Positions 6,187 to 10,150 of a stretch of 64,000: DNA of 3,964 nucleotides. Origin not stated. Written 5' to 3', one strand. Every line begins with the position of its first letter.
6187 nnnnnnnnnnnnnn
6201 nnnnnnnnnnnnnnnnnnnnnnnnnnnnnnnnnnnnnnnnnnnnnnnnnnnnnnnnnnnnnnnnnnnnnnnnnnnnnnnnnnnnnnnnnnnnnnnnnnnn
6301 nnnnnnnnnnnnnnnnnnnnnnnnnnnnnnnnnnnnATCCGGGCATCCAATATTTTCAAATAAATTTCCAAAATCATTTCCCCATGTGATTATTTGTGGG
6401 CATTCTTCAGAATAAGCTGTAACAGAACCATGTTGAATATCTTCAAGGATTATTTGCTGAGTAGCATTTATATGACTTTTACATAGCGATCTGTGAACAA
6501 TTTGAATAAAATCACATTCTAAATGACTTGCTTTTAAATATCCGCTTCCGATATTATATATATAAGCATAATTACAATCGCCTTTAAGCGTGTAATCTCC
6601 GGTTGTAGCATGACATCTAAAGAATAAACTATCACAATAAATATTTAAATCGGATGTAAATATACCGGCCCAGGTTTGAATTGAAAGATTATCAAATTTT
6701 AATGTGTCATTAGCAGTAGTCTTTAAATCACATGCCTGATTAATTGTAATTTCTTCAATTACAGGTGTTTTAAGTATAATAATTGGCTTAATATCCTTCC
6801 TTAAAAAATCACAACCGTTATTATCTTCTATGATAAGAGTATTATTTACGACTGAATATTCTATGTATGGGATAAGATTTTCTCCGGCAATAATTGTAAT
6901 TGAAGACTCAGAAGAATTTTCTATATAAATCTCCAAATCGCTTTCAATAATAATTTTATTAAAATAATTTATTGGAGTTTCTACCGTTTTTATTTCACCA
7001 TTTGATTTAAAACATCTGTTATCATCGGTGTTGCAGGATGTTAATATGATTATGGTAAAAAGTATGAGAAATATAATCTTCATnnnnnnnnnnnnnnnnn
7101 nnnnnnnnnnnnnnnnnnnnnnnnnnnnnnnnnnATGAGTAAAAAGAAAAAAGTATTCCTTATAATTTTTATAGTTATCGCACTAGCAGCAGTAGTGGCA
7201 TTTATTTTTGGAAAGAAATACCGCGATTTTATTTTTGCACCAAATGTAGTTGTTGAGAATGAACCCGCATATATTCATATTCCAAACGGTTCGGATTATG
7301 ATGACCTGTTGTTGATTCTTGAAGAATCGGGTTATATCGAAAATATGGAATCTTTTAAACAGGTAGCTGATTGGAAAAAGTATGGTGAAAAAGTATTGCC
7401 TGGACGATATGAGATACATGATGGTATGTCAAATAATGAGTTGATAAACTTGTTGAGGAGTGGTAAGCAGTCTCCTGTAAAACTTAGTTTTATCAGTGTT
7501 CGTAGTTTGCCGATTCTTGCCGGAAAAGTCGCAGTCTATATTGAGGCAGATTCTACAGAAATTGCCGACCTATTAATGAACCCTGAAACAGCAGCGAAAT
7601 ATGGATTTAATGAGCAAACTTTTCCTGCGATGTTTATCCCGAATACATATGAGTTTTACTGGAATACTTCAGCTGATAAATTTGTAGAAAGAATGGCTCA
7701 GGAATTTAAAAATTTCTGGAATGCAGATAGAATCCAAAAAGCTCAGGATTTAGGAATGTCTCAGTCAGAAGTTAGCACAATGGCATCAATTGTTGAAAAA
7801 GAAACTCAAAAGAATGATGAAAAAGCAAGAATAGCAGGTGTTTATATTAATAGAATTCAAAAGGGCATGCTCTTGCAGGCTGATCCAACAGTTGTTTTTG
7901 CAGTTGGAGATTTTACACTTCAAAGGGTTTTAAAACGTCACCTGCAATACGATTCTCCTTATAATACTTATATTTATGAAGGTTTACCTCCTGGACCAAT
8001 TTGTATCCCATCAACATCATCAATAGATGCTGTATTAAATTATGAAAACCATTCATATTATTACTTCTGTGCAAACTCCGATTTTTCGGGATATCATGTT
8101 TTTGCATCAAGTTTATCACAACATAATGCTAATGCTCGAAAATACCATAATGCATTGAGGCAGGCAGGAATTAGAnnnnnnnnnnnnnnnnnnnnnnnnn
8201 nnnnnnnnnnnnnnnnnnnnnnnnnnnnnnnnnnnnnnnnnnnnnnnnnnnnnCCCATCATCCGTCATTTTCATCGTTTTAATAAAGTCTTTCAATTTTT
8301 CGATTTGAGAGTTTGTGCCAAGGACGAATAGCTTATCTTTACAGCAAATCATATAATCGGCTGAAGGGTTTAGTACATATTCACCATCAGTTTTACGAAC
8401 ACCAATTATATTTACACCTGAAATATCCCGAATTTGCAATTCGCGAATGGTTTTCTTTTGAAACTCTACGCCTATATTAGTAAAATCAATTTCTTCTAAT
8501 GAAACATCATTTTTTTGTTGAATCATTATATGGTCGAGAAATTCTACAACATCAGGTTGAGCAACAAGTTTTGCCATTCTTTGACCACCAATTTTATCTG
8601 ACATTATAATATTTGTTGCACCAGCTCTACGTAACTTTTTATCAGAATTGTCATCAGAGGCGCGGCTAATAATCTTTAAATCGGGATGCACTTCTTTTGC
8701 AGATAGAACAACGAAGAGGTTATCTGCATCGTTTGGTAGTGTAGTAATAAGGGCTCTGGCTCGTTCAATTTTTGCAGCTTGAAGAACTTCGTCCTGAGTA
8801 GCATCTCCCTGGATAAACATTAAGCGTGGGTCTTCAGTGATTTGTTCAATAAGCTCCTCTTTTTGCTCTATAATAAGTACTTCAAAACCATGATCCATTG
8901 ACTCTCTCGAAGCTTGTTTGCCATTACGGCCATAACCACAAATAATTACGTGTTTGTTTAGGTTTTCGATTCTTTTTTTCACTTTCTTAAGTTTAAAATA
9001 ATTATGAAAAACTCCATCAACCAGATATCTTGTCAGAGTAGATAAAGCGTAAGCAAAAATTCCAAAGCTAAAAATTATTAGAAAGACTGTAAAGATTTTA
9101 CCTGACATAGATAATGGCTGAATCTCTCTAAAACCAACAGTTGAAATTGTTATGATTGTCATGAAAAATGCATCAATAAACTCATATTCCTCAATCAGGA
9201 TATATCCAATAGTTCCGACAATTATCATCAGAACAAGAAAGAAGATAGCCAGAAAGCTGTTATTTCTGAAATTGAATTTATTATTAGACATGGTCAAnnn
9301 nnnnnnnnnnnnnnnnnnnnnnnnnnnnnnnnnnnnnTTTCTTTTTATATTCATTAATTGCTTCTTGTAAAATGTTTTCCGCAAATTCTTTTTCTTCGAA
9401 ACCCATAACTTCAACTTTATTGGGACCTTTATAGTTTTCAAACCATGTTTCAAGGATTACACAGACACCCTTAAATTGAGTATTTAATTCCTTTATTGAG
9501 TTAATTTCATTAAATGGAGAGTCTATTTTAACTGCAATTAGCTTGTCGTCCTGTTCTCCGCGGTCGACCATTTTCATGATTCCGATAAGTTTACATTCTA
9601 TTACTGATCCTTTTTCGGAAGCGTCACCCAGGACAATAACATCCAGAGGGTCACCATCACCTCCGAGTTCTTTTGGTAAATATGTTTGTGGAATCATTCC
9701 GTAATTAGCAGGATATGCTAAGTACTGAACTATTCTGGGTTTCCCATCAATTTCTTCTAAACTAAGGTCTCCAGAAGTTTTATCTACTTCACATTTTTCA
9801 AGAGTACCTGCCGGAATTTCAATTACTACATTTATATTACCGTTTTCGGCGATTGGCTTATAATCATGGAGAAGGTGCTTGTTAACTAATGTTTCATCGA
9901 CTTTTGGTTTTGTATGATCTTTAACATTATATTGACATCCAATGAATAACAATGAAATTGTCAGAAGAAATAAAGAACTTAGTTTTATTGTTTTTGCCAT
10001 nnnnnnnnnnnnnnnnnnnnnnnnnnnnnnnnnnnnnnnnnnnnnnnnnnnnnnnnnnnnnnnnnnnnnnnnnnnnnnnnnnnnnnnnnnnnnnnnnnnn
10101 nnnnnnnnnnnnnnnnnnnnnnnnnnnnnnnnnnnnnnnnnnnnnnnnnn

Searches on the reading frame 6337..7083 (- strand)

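Call 65: search_protein_families(library=pfam, proteins=[window:6337-7083:-], max_evalue=0.00001)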
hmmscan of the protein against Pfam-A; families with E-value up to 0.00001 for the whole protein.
window:6337-7083:- (249 aa): 1 family
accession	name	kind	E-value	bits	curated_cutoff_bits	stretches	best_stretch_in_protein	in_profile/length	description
PF10988.14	DUF2807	-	1.5e-20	74.2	24.2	1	41-222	2-176/181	Putative auto-transporter adhesin, head GIN domain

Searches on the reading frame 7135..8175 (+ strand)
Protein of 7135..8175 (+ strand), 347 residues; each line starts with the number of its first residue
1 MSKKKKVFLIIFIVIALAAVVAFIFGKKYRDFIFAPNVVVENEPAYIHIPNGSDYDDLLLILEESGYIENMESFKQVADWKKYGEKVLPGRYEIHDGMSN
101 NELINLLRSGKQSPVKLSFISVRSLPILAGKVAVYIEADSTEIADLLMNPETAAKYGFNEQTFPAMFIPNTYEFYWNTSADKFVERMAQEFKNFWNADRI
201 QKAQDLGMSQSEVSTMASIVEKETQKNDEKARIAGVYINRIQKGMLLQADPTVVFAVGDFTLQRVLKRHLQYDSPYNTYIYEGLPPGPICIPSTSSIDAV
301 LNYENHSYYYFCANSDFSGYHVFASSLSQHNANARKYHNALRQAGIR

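Call 65: search_protein_families(library=pfam, proteins=[window:7135-8175:+], max_evalue=0.00001)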
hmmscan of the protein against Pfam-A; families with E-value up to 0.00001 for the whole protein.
window:7135-8175:+ (347 aa): 1 family
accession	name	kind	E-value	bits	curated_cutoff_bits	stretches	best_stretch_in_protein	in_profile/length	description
PF02618.21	YceG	-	2.9e-83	279.9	32.4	1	47-336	1-275/275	YceG-like family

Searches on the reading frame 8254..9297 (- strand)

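Call 12: search_protein_families(library=pfam, proteins=[window:8254-9297:-])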
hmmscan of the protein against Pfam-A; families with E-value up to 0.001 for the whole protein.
window:8254-9297:- (348 aa): 4 families
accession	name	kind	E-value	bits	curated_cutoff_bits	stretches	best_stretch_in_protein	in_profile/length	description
PF02254.24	TrkA_N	-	7.5e-32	110.5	23.8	1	117-232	1-115/116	TrkA-N domain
PF07885.22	Ion_trans_2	-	6.4e-14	52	22.5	1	20-93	2-78/79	Ion channel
PF02080.26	TrkA_C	-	8.9e-10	38.8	27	1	282-339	15-70/71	TrkA-C domain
PF22614.2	Slo-like_RCK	-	4.6e-06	26.7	24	1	113-210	2-118/119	Calcium-activated potassium channel slowpoke-like RCK domain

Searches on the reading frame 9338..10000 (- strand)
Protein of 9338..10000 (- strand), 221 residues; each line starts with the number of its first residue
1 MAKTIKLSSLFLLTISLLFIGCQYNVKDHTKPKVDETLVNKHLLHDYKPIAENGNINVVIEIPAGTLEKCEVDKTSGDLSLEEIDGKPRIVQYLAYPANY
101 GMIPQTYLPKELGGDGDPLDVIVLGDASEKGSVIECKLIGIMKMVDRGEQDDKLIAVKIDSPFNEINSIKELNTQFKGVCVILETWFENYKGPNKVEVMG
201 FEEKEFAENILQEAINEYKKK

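Call 65: search_protein_families(library=pfam, proteins=[window:9338-10000:-], max_evalue=0.00001)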
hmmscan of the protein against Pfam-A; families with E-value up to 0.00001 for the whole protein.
window:9338-10000:- (221 aa): 1 family
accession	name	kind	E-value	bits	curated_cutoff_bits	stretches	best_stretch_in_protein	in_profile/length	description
PF00719.24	Pyrophosphatase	-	2e-41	141.8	23.5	1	58-219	1-153/153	Inorganic pyrophosphatase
